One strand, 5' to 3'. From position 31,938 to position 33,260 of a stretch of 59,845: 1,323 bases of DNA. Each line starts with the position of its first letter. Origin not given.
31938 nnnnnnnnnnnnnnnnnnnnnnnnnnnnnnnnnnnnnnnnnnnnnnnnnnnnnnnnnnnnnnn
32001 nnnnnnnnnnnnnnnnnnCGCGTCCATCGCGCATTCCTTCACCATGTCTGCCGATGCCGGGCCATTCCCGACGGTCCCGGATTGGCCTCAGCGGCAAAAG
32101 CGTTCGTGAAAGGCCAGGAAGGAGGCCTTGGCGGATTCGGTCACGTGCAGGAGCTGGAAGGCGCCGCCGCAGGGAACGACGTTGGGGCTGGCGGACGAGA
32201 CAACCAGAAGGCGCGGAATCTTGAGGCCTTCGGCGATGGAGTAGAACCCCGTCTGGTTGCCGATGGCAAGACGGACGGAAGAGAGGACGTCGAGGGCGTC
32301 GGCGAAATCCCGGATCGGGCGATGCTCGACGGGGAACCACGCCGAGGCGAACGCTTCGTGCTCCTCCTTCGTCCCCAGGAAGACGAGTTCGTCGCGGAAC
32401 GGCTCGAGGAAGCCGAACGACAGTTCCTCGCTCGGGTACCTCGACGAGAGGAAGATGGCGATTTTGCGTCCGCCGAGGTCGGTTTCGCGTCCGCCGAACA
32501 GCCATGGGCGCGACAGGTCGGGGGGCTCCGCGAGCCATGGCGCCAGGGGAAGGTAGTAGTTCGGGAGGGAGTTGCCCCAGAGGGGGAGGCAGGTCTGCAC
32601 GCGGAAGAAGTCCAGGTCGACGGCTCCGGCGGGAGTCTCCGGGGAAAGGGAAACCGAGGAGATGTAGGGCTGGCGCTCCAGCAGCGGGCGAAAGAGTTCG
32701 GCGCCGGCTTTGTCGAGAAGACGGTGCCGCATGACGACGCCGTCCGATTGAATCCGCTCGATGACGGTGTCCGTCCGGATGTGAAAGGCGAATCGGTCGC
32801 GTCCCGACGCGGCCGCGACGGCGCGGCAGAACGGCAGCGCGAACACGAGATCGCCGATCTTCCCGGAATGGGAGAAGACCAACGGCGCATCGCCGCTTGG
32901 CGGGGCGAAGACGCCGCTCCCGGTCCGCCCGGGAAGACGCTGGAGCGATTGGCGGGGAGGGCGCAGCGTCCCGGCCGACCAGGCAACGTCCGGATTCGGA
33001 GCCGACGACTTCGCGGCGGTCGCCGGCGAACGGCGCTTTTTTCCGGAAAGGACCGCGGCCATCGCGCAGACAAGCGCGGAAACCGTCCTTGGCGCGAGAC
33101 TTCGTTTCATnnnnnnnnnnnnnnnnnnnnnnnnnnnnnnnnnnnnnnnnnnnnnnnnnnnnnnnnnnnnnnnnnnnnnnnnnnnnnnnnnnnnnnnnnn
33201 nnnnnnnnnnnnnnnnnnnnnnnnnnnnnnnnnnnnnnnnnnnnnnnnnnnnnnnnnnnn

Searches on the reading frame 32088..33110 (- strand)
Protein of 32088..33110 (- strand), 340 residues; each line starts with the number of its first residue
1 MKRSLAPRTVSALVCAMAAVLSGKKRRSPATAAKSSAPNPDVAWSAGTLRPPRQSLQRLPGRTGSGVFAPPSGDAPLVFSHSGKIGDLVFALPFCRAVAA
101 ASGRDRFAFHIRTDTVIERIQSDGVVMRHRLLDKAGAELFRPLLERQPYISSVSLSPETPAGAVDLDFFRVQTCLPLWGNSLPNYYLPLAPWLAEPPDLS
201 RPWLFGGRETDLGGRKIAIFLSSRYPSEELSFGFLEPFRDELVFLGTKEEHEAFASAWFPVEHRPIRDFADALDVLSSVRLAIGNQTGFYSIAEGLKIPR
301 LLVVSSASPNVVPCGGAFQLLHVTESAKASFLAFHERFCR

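Call 68: search_solved_structures(query=window:32088-33110:-, max_evalue=1)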
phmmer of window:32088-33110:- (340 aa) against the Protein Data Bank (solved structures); distinct sequences matched with E-value up to 1: 0.

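Call 69: search_protein_families(library=ncbifam, proteins=[window:32088-33110:-], max_evalue=0.1)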
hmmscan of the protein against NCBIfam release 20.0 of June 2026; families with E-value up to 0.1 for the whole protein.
window:32088-33110:- (340 aa): 0 families
